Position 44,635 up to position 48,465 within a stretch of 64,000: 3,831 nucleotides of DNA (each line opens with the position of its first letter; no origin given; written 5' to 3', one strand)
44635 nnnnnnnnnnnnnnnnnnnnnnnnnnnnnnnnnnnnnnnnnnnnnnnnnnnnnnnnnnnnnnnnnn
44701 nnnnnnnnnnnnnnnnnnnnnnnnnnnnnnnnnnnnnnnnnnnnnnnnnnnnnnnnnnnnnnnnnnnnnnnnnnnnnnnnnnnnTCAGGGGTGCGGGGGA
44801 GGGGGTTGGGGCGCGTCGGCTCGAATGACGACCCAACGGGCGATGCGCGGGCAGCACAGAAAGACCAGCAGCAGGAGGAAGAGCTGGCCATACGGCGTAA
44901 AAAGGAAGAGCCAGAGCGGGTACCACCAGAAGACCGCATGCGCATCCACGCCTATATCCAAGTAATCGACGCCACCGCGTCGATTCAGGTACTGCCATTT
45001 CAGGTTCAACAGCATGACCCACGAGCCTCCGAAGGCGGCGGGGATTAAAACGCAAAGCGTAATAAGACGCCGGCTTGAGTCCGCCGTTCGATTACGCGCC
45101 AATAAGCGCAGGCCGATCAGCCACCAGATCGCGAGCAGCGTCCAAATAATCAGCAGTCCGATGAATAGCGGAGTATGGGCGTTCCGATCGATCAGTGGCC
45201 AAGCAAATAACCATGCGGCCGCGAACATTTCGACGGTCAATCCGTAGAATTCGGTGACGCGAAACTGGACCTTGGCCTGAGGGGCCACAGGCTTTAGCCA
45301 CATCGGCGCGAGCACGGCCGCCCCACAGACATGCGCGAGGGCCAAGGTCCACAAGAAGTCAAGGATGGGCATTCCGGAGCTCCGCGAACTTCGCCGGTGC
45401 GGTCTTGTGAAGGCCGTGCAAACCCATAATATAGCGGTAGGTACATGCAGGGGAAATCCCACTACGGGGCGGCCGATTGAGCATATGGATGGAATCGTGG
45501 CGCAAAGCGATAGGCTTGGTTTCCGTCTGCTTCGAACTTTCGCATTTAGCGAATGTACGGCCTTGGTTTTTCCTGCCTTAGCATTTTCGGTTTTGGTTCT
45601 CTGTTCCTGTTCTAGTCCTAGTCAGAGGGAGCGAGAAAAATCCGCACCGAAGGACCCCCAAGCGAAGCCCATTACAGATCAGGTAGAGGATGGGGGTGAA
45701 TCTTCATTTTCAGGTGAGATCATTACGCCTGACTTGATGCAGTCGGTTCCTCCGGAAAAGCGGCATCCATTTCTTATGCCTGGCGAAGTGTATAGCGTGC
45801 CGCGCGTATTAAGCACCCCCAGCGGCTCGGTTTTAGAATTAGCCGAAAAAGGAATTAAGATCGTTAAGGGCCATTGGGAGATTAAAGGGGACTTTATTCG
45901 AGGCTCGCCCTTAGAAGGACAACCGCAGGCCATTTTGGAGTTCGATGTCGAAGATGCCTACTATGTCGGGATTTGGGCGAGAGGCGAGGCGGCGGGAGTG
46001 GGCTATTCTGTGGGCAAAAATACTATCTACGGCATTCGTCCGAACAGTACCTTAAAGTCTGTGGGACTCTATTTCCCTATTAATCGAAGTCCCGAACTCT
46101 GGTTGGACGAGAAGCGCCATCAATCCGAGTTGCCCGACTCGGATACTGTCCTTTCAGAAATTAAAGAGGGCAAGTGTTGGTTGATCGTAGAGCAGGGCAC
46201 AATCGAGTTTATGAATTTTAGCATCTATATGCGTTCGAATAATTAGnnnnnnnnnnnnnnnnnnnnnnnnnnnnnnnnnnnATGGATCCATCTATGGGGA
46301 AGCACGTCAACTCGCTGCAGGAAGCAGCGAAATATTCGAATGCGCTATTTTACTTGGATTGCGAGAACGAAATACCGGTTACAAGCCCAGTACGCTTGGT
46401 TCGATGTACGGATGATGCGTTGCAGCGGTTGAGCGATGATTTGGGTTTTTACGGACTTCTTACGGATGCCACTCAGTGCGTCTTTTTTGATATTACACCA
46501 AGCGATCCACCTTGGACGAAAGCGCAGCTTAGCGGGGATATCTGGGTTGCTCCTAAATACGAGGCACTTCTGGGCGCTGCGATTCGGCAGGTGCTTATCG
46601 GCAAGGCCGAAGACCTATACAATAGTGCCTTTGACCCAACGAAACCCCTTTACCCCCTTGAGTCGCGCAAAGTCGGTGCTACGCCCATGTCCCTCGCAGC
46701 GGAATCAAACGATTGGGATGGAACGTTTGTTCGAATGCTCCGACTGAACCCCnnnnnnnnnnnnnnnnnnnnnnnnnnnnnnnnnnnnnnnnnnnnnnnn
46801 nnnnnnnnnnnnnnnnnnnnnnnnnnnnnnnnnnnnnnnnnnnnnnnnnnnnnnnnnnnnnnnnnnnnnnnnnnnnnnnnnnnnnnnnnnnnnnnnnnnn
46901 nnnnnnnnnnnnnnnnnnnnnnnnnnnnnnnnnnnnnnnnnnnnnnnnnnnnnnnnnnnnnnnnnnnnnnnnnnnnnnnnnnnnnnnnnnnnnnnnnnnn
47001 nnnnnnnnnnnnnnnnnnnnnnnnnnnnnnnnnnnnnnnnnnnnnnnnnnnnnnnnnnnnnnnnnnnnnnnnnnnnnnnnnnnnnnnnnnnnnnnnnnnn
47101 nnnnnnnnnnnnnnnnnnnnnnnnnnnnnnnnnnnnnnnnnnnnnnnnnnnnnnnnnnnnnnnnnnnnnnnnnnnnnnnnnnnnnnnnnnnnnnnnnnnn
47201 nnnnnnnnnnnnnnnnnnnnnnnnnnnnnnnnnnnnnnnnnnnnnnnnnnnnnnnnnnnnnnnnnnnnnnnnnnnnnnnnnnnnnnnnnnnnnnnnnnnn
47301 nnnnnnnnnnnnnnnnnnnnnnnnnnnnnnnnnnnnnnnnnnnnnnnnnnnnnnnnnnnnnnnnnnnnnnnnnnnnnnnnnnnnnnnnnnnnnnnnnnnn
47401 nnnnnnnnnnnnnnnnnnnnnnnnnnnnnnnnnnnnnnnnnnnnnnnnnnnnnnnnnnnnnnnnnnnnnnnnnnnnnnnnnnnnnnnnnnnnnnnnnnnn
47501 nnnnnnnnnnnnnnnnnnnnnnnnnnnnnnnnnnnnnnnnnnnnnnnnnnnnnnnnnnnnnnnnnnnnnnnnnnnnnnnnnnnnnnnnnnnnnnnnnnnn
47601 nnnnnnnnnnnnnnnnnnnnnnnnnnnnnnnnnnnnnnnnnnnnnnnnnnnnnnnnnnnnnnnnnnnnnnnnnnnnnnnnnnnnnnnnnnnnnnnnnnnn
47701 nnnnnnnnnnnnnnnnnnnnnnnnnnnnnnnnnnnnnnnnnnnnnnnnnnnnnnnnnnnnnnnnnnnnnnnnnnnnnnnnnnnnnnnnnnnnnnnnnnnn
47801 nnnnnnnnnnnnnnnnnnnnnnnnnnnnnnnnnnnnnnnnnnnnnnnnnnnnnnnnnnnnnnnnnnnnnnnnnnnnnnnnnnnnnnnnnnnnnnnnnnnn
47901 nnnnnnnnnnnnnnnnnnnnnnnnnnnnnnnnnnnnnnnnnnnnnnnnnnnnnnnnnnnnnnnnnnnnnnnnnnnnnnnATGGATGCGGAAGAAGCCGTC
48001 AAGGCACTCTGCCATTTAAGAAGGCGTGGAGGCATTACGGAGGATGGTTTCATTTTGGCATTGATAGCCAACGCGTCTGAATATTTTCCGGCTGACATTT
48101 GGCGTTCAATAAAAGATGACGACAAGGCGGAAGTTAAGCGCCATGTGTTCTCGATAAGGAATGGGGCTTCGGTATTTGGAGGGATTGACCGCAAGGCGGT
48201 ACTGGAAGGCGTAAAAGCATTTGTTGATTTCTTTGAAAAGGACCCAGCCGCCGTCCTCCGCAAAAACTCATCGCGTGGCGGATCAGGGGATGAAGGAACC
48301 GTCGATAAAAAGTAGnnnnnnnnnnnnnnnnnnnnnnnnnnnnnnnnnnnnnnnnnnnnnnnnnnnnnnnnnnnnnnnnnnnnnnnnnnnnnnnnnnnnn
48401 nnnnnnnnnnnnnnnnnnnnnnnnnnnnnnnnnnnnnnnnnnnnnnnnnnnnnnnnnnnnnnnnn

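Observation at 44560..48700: AT-richer genomic island inserted next to a stand-alone rplC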

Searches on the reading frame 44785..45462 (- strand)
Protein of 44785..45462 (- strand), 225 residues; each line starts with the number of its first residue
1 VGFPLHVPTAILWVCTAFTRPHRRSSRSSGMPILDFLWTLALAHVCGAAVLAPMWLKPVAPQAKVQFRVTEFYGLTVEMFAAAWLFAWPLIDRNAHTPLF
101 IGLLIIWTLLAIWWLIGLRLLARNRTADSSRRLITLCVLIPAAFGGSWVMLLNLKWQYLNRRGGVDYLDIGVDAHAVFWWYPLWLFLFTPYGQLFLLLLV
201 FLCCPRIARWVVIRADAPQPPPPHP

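Call 4: search_protein_families(library=pfam, proteins=[window:44785-45462:-], max_evalue=0.01)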
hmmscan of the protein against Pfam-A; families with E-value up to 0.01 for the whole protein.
window:44785-45462:- (225 aa): 0 families

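Call 15: search_protein_families(library=ncbifam, proteins=[window:44785-45462:-], max_evalue=0.1)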
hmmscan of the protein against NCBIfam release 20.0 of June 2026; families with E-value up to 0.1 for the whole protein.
window:44785-45462:- (225 aa): 1 family
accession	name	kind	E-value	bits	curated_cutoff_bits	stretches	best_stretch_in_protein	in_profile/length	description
NF046083.1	exosort_XrtY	exception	0.016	15.1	160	1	73-126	90-142/168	exosortase Y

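Call 16: search_protein_families(library=phrogs, proteins=[window:44785-45462:-], max_evalue=0.1)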
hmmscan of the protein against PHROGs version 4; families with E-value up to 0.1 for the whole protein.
window:44785-45462:- (225 aa): 0 families

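Call 17: search_protein_families(library=padloc, proteins=[window:44785-45462:-], max_evalue=0.1)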
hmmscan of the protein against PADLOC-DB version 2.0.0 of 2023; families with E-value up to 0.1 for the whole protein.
window:44785-45462:- (225 aa): 0 families

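Call 71: find_related_loci(query=window:44788-45372:-, collection=viral_contigs, flank=3000)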
Query window:44788-45372:- (195 aa) in viral_contigs; peptide patterns used: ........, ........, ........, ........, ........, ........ (x = any residue, [..] = any of these).
7 stretches matched a pattern, but none encodes a relative of the query by tblastn (E <= 1e-3).

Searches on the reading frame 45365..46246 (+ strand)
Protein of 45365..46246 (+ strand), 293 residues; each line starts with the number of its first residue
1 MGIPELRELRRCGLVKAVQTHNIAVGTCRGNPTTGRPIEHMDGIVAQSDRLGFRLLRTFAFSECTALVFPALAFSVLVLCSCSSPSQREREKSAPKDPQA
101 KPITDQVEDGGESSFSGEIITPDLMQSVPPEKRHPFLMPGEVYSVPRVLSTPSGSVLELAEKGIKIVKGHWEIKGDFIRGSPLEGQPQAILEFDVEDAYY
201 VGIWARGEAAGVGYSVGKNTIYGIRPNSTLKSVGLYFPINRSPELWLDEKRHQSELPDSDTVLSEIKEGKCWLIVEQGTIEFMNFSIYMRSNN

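Call 4: search_protein_families(library=pfam, proteins=[window:45365-46246:+], max_evalue=0.01)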
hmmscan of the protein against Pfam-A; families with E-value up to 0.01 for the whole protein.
window:45365-46246:+ (293 aa): 0 families

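Call 15: search_protein_families(library=ncbifam, proteins=[window:45365-46246:+], max_evalue=0.1)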
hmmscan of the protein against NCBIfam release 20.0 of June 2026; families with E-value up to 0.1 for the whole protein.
window:45365-46246:+ (293 aa): 0 families

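Call 16: search_protein_families(library=phrogs, proteins=[window:45365-46246:+], max_evalue=0.1)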
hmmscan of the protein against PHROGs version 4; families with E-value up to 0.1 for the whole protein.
window:45365-46246:+ (293 aa): 0 families

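Call 17: search_protein_families(library=padloc, proteins=[window:45365-46246:+], max_evalue=0.1)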
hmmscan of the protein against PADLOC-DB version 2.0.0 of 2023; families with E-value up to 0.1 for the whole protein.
window:45365-46246:+ (293 aa): 0 families

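Call 37: find_homologous_proteins(query=window:45485-46243:+, max_evalue=0.001)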
Query window:45485-46243:+ (253 aa): 1 proteins with E <= 0.001 among 362 candidates.
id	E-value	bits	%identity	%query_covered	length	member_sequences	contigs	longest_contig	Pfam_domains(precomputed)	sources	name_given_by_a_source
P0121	3.8e-99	349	100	62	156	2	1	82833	-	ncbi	ncbi:MAG: hypothetical protein AMXMBFR7_10600 [Planctomycetota bacterium]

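Call 50: search_solved_structures(query=window:45485-46243:+, max_evalue=10)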
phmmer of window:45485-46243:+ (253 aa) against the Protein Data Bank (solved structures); distinct sequences matched with E-value up to 10: 0.

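Call 72: find_related_loci(query=window:45485-46243:+, collection=viral_contigs, flank=3000)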
Query window:45485-46243:+ (253 aa) in viral_contigs; peptide patterns used: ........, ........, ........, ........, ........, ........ (x = any residue, [..] = any of these).
7 stretches matched a pattern, but none encodes a relative of the query by tblastn (E <= 1e-3).

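Call 75: find_encoding_contigs(protein=P0121, flank=6000, max_places=4)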
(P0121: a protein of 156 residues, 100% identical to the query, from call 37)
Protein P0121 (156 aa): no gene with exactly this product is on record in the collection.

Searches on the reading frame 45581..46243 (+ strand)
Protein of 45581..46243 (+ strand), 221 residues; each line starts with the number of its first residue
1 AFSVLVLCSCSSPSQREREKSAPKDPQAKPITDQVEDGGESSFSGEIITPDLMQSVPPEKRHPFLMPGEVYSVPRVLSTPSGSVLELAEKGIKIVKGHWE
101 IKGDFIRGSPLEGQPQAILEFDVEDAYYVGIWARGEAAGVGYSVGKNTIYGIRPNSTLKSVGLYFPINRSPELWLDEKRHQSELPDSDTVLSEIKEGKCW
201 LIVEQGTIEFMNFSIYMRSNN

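Call 65: predict_structure(protein=window:45581-46243:+)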
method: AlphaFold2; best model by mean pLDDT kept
length: 221 residues; sequences in the alignment: 1
mean_pLDDT: 41.8   pTM: 0.39
mean pLDDT of the five models: 41.8, 32.4, 31.8, 31.4, 28.8
residues with pLDDT >= 90: 0; 70-90: 0; 50-70: 82; < 50: 139
segments of 3 or more residues with pLDDT < 50: 1-98, 109-112, 136-155, 181-191
pLDDT, mean of each block of 10 residues (from residue 1): 24 33 36 26 24 32 27 29 27 41 52 51 57 50 42 48 60 58 44 53 53 55 40
secondary structure, 60 per line:
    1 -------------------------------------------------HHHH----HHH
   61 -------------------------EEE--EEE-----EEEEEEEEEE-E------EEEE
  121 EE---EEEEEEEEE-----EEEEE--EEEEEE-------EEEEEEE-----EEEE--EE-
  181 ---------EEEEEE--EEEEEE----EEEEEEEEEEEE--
elements in order: H50-53 E86-88 E91-93 E99-108 E117-122 E126-134 E140-144 E147-152 E160-166 E172-175 E190-195 E198-203 E208-219

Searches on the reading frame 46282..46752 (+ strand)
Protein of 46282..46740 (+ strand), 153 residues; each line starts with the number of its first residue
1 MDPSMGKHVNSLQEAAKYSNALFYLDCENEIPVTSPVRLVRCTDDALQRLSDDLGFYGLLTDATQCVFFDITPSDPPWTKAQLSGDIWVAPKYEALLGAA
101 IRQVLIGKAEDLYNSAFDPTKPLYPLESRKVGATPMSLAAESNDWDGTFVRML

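Call 38: find_homologous_proteins(query=window:46282-46740:+, max_evalue=0.01)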
Query seq(153 aa) (153 aa): 3 proteins with E <= 0.01 among 81 candidates.
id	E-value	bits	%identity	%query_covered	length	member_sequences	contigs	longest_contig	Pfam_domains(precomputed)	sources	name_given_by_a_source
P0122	6.8e-95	333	100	97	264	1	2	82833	PF13606.13,PF13857.13,PF12796.14,PF00023.37,PF13637.13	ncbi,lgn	ncbi:MAG: hypothetical protein AMXMBFR7_10610 [Planctomycetota bacterium]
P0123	4.5e-47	178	61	93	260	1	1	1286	PF13606.13,PF13857.13,PF12796.14,PF00023.37,PF13637.13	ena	-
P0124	1.0e-41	161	54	95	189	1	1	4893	PF12796.14,PF00023.37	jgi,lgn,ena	-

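Call 40: find_encoding_contigs(protein=P0124, flank=10000, max_places=6)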
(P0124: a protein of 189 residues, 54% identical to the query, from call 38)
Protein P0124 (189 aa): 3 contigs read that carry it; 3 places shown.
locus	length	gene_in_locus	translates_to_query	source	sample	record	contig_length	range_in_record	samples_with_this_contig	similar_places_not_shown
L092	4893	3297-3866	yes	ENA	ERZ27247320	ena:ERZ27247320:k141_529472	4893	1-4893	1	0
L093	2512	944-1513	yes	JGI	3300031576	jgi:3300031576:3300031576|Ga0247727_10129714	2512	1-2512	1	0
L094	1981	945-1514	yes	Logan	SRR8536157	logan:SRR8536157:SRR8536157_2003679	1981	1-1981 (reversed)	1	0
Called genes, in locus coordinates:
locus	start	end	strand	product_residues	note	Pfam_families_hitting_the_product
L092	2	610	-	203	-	?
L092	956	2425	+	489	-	PF18073:Zn_ribbon_LapB, PF06745:ATPase (faint), PF13481:AAA_25, PF05362:Lon_C (weak), PF13541:ChlI (weak)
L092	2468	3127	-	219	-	PF13646:HEAT_2 (faint)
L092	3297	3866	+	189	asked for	PF12796:Ank_2 (faint), PF00023:Ank (faint)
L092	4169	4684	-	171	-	-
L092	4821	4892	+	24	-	?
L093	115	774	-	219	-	PF13646:HEAT_2 (faint)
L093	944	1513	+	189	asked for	PF12796:Ank_2 (faint), PF00023:Ank (faint)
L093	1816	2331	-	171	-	-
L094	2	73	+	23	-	?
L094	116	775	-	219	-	PF13646:HEAT_2 (faint)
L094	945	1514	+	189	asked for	PF12796:Ank_2 (faint), PF00023:Ank (faint)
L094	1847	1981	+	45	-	?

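Call 41: find_encoding_contigs(protein=P0122, flank=10000, max_places=6)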
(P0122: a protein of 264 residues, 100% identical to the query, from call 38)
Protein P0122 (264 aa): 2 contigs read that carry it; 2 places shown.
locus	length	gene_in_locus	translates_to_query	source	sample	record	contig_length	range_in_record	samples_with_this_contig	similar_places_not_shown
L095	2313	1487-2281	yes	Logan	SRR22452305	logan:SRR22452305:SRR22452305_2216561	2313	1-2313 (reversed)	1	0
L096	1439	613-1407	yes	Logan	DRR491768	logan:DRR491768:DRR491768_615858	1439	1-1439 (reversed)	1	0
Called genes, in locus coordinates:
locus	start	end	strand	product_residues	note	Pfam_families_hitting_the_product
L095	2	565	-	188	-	?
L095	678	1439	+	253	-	-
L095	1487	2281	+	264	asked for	PF12796:Ank_2, PF13606:Ank_3 (faint), PF13637:Ank_4 (faint), PF13857:Ank_5 (weak), PF00023:Ank (weak)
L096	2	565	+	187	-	?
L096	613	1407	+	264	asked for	PF12796:Ank_2, PF13606:Ank_3 (faint), PF13637:Ank_4 (faint), PF13857:Ank_5 (weak), PF00023:Ank (weak)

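Call 66: predict_structure(alignment_id=A1)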
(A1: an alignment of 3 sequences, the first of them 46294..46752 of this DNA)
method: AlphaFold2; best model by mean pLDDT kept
length: 153 residues; sequences in the alignment: 3
mean_pLDDT: 38.3   pTM: 0.28
mean pLDDT of the five models: 38.3, 35.9, 33.8, 33.8, 32.3
residues with pLDDT >= 90: 0; 70-90: 0; 50-70: 18; < 50: 135
segments of 3 or more residues with pLDDT < 50: 1-94, 99-130, 149-153
pLDDT, mean of each block of 10 residues (from residue 1): 33 33 27 34 37 28 34 37 41 48 39 39 42 53 50 36
secondary structure, 60 per line:
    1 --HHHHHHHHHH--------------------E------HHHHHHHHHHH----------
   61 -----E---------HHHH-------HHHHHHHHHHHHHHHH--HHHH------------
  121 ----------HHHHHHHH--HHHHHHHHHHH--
elements in order: H3-12 H40-50 H76-79 H87-102 H105-108 H131-138 H141-151

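Call 73: find_related_loci(query=A1, collection=viral_contigs, flank=3000)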
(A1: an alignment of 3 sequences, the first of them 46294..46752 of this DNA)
Query A1 (153 aa) in viral_contigs; peptide patterns used: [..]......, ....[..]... (x = any residue, [..] = any of these).
111 stretches matched a pattern, but none encodes a relative of the query by tblastn (E <= 1e-3).

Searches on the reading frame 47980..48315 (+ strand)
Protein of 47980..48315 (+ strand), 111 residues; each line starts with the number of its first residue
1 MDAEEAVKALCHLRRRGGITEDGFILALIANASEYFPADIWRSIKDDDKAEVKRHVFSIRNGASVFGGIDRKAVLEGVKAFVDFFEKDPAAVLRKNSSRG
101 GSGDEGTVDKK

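Call 4: search_protein_families(library=pfam, proteins=[window:47980-48315:+], max_evalue=0.01)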
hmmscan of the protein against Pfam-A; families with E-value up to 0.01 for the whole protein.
window:47980-48315:+ (111 aa): 0 families

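Call 12: find_encoding_contigs(protein=window:47980-48315:+, flank=10000, max_places=10)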
Protein window:47980-48315:+ (111 aa): no gene with exactly this product is on record in the collection.

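Call 15: search_protein_families(library=ncbifam, proteins=[window:47980-48315:+], max_evalue=0.1)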
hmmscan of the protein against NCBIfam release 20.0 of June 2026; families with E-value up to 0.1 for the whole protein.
window:47980-48315:+ (111 aa): 0 families

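Call 16: search_protein_families(library=phrogs, proteins=[window:47980-48315:+], max_evalue=0.1)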
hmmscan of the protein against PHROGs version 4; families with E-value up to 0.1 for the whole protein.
window:47980-48315:+ (111 aa): 0 families

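Call 17: search_protein_families(library=padloc, proteins=[window:47980-48315:+], max_evalue=0.1)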
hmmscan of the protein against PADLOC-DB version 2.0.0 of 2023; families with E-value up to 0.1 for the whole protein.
window:47980-48315:+ (111 aa): 0 families

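Call 44: search_protein_representatives(protein=window:47980-48312:+)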
Query: 111 residues. Proteins with E-value up to 0.001 (for the whole library): 2; up to 1e-10: 1; up to 1e-30: 1. The best 2 are listed.
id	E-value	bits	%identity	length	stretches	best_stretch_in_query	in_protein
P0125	1.7e-66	237.2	100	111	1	1-111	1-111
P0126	2.5e-04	37.3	41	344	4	9-33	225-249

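Call 51: search_solved_structures(query=window:47980-48312:+, max_evalue=10)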
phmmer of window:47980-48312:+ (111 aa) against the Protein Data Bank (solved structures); distinct sequences matched with E-value up to 10: 1.
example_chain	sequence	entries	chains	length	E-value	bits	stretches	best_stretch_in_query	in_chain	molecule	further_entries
8otz_N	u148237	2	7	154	1.1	12.6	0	10-45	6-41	Chromosome 19 C17orf98 homolog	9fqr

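Call 74: find_related_loci(query=window:47980-48312:+, collection=viral_contigs, flank=3000)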
Query window:47980-48312:+ (111 aa) in viral_contigs; peptide patterns used: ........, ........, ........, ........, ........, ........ (x = any residue, [..] = any of these).
27 stretches matched a pattern, but none encodes a relative of the query by tblastn (E <= 1e-3).
